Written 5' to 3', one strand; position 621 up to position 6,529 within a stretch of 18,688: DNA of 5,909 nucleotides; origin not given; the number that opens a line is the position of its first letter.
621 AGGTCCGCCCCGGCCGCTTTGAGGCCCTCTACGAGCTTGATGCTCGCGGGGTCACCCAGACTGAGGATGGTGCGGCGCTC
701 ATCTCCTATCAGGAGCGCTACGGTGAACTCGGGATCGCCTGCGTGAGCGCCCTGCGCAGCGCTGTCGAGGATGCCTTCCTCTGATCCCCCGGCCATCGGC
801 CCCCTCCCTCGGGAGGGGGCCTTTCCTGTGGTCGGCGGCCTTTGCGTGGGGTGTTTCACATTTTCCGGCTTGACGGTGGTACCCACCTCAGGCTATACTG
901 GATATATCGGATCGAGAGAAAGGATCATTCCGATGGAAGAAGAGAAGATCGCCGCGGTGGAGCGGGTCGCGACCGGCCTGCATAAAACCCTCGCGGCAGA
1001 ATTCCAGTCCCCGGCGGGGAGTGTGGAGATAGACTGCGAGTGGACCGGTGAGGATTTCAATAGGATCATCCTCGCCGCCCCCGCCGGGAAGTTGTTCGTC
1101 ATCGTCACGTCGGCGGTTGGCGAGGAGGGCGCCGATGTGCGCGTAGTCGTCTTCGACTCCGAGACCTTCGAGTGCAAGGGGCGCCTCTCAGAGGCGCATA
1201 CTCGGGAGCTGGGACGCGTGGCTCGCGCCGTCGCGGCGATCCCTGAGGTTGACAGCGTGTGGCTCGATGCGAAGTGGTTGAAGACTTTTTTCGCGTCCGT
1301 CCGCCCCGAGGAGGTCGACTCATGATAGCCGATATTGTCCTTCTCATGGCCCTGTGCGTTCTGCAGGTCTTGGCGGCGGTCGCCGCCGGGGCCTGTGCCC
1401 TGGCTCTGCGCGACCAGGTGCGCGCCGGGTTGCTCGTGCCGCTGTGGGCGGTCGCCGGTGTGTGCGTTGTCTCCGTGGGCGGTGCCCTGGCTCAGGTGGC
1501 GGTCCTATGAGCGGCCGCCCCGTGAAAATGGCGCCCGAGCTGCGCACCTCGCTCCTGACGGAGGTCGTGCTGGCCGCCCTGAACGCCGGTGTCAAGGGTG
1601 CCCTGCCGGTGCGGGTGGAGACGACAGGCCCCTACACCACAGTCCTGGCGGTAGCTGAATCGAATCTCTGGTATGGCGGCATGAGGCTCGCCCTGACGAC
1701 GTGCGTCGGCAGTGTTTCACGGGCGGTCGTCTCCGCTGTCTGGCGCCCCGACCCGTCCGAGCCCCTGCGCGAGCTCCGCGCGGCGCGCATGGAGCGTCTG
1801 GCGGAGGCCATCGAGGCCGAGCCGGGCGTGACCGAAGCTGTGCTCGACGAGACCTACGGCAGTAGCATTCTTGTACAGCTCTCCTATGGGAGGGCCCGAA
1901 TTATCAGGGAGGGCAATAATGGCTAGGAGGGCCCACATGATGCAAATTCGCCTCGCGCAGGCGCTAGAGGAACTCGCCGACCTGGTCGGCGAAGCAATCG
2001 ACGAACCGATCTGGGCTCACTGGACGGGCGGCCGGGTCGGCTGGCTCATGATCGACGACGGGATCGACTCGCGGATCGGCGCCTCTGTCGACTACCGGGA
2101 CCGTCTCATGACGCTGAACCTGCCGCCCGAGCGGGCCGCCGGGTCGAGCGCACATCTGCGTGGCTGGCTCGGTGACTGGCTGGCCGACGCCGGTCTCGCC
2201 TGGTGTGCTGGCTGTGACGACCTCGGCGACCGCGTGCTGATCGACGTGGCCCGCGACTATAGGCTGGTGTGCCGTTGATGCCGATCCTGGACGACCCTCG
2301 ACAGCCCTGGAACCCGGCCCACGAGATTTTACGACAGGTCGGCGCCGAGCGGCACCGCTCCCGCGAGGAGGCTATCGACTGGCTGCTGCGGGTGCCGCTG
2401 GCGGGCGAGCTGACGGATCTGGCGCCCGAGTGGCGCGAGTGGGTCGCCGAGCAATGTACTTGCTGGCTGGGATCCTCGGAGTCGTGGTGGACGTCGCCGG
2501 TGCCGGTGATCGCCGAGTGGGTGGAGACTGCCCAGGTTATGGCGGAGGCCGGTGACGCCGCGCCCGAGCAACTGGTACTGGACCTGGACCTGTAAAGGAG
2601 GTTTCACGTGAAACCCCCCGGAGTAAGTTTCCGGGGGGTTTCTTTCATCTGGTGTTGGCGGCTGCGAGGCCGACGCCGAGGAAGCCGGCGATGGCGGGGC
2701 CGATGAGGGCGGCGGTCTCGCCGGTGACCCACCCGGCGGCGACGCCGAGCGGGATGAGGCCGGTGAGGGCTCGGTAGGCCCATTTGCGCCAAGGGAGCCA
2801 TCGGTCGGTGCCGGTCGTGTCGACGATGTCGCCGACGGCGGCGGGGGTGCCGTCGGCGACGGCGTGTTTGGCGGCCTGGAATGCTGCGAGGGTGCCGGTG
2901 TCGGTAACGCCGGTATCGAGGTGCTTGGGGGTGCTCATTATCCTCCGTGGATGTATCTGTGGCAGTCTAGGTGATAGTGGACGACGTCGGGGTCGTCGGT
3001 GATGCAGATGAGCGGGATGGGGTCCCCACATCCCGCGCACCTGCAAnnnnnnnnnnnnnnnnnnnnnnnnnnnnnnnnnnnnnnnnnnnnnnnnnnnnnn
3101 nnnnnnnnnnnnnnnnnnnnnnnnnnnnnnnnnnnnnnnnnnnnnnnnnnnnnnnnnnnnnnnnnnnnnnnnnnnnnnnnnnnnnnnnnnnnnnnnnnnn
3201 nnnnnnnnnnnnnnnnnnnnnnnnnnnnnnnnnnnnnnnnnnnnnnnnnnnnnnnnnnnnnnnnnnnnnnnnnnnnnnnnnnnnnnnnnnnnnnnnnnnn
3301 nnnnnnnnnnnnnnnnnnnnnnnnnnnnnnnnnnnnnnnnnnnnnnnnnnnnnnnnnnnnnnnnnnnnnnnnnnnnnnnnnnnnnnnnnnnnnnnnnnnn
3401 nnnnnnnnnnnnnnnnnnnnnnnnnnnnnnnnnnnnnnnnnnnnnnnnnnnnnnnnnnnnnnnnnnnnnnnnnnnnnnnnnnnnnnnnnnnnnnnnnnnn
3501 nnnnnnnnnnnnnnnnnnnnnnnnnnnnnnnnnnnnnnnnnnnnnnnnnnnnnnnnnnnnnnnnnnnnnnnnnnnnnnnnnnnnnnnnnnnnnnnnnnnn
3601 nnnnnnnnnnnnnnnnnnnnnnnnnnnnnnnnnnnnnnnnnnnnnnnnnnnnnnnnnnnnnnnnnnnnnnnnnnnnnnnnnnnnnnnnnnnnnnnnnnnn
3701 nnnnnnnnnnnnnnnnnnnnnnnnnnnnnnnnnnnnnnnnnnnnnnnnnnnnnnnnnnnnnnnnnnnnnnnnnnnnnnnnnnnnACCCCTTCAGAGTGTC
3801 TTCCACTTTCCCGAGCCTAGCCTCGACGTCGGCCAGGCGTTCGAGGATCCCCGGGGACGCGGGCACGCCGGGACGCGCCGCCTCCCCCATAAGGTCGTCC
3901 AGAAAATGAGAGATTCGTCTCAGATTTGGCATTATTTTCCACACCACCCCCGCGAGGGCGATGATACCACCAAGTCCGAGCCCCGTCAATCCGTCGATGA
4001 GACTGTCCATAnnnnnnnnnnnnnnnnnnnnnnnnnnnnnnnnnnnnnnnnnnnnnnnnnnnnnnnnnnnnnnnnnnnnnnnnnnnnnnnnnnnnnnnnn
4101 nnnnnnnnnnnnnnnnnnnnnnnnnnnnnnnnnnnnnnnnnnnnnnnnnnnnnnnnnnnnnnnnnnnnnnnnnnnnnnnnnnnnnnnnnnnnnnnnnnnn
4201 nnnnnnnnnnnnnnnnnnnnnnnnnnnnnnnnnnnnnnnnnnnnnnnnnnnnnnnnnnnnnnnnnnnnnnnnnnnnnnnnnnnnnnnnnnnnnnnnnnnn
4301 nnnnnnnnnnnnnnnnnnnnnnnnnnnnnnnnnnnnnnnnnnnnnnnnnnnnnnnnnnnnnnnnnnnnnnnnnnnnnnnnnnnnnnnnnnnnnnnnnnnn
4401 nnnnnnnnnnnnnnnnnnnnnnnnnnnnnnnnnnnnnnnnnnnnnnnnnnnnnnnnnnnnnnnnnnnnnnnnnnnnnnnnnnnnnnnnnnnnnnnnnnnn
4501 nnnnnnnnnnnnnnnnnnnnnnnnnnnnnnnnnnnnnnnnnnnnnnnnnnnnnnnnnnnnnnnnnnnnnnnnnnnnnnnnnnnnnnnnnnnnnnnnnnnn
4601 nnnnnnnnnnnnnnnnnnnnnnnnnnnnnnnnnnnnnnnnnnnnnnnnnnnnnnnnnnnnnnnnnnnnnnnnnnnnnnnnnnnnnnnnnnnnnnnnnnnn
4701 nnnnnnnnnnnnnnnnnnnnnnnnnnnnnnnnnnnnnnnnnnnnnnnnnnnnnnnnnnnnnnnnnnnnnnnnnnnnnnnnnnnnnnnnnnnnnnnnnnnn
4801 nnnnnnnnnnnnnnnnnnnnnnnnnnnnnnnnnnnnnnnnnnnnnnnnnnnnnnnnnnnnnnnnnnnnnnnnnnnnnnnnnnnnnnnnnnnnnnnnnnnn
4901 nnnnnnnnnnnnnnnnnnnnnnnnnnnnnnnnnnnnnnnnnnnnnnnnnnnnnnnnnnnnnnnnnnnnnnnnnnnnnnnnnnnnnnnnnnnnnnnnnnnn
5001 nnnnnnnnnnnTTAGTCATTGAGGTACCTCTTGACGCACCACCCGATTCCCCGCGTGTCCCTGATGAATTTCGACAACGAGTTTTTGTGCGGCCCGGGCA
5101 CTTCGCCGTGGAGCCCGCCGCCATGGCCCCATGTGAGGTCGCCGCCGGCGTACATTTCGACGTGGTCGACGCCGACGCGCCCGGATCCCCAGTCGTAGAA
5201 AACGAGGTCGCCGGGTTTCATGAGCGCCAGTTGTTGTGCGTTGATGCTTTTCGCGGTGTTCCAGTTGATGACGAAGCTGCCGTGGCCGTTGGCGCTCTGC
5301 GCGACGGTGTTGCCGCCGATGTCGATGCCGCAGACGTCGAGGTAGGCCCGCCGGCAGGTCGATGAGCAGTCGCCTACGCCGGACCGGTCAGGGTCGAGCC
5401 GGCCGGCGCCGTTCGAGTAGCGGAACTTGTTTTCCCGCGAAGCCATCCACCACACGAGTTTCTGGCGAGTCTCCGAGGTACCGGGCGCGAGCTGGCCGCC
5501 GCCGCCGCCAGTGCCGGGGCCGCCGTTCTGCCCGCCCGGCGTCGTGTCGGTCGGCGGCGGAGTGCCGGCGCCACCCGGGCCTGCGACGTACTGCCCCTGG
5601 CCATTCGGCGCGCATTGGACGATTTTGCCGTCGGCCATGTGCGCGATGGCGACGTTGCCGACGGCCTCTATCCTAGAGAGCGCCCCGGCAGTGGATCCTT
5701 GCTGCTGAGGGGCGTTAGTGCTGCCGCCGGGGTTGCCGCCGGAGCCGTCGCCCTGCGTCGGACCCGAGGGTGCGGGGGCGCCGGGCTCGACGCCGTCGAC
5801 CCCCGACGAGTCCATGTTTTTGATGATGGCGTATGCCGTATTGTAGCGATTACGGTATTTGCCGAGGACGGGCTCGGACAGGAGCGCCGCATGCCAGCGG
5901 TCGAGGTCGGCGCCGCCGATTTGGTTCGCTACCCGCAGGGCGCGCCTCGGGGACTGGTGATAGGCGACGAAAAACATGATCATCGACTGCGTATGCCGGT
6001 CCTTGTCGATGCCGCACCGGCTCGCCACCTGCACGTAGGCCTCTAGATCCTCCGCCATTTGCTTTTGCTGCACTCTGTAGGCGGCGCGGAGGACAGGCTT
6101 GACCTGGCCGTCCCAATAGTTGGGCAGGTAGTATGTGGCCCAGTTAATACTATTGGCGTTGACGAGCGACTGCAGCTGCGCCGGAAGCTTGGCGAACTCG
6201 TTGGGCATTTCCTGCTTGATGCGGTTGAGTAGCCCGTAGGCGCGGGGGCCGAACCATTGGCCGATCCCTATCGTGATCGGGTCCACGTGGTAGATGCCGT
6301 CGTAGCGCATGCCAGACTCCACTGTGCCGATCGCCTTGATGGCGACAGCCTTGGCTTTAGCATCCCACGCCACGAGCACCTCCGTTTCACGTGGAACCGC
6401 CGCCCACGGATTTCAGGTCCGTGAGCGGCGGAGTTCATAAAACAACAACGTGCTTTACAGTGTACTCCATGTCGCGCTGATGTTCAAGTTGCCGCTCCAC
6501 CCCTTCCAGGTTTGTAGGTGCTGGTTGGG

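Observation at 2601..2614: A 14-bp perfect palindrome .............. recurs four times in 18.7 kb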

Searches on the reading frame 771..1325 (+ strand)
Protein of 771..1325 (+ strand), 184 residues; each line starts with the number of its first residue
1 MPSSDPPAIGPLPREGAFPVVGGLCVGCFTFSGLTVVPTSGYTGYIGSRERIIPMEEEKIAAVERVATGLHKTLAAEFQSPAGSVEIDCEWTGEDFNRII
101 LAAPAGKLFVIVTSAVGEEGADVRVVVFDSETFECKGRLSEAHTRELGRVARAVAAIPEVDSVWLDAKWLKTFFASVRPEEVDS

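Call 19: search_protein_families(library=pfam, proteins=[window:771-1325:+], max_evalue=0.1)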
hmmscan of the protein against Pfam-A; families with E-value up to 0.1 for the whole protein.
window:771-1325:+ (184 aa): 1 family
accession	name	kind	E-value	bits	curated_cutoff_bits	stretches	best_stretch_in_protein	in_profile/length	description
PF00271.37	Helicase_C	-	0.076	13.7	23.5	1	85-153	43-109/110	Helicase conserved C-terminal domain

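Call 38: search_protein_families(library=phrogs, proteins=[window:771-1325:+], max_evalue=0.05)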
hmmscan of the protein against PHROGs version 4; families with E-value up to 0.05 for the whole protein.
window:771-1325:+ (184 aa): 0 families

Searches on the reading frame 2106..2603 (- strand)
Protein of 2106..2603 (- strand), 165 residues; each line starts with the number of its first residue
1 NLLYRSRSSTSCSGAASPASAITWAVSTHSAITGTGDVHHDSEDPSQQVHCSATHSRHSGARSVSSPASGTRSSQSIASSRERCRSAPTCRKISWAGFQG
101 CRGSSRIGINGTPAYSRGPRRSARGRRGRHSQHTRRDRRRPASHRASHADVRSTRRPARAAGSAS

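Call 66: search_protein_families(library=pfam, proteins=[window:2106-2603:-], max_evalue=0.1)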
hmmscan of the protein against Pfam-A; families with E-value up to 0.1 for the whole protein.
window:2106-2603:- (165 aa): 0 families

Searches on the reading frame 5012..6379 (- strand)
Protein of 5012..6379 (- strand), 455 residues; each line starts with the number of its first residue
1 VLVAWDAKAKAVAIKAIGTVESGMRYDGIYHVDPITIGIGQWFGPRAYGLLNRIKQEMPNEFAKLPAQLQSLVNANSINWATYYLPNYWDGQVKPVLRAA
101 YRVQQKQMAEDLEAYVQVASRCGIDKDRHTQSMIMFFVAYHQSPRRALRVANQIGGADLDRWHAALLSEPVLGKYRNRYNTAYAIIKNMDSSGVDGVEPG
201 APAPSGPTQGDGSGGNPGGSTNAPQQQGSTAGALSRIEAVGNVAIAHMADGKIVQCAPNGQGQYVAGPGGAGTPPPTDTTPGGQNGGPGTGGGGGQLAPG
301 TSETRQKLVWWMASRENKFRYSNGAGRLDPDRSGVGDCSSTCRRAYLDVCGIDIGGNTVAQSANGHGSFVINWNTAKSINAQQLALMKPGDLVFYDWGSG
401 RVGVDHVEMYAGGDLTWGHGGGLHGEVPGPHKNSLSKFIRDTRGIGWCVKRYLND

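Call 7: search_protein_families(library=pfam, proteins=[window:5012-6379:-], max_evalue=0.01)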
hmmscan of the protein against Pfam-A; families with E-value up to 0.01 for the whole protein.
window:5012-6379:- (455 aa): 1 family
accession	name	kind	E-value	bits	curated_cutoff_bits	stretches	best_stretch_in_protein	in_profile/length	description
PF00877.26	NLPC_P60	-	2.1e-07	31.3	23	1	335-414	13-75/105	NlpC/P60 family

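Call 8: search_protein_families(library=phrogs, proteins=[window:5012-6379:-], max_evalue=0.01)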
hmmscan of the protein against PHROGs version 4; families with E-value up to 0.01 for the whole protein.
window:5012-6379:- (455 aa): 1 family
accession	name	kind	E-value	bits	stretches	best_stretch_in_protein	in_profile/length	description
phrog_1015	-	tail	9.4e-07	28.8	1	286-418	629-764/795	tail protein with lysin activity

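Call 21: search_dna_similar(query=window:5012-6379:-, collection=phages, mode=protein, max_rows=15, max_evalue=0.001)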
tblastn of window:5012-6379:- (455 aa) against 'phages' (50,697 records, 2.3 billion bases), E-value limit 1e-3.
Records with a match: 16; places in all: 16; records where one place covers at least 80% of the query: 0.
Best place of each record, by identity: <60% 16.
By first word of the organism name: Bifidobacterium 11; Actinomyces 2; Glutamicibacter 2; Clostridium 1.
By host as written in the record: Bifidobacterium asteroides 6; Bifidobacterium dentium DA811 4; Actinomyces naeslundii 2; - 2; Bifidobacterium pseudocatenulatum U19 1; Enterocloster clostridioformis 1.
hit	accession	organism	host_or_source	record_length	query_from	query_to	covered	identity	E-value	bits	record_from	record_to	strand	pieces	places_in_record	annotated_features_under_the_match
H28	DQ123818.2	Actinomyces phage Av-1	Actinomyces naeslundii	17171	3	409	64%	41.6%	1e-34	205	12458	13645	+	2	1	antireceptor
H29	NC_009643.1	Actinomyces phage Av-1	Actinomyces naeslundii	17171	3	409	64%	41.6%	1e-34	205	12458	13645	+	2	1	antireceptor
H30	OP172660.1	Bifidobacterium phage BD811P3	Bifidobacterium dentium DA811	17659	18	411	60%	37.3%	2e-20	167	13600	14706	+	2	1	hypothetical protein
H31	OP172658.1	Bifidobacterium phage BD811P1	Bifidobacterium dentium DA811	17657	18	411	60%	37.5%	2e-20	166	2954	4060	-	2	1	hypothetical protein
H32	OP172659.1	Bifidobacterium phage BD811P2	Bifidobacterium dentium DA811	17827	18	409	60%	36.7%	1e-18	162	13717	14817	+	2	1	hypothetical protein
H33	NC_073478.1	Bifidobacterium phage BD811P2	Bifidobacterium dentium DA811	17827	18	409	60%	36.7%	1e-18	162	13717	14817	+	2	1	hypothetical protein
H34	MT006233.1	Bifidobacterium phage BadAztec1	Bifidobacterium asteroides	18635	18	410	61%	34.9%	3e-21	160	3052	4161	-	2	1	hypothetical protein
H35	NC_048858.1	Bifidobacterium phage BadAztec1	Bifidobacterium asteroides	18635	18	410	61%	34.9%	3e-21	160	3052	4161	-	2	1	hypothetical protein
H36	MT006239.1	Bifidobacterium phage BadAztec2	Bifidobacterium asteroides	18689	18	410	61%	34.9%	3e-21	160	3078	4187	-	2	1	hypothetical protein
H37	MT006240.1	Bifidobacterium phage BadAargau2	Bifidobacterium asteroides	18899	18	410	61%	34.6%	1e-20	156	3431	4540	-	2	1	hypothetical protein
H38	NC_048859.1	Bifidobacterium phage BadAargau2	Bifidobacterium asteroides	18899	18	410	61%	34.6%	1e-20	156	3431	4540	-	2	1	hypothetical protein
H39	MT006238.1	Bifidobacterium phage BadAztec4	Bifidobacterium asteroides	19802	18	410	61%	34.6%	1e-21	162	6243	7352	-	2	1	hypothetical protein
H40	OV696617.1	Glutamicibacter phage Voltaire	French washed-rind cheese surface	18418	2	188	41%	33.9%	4e-23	108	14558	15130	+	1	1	Cell wall-binding endopeptidase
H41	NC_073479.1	Glutamicibacter phage Voltaire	French washed-rind cheese surface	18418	2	188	41%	33.9%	4e-23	108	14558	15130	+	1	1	Cell wall-binding endopeptidase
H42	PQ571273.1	Bifidobacterium phage BP1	Bifidobacterium pseudocatenulatum U19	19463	18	190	38%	28.0%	8e-7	58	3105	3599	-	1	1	endolysin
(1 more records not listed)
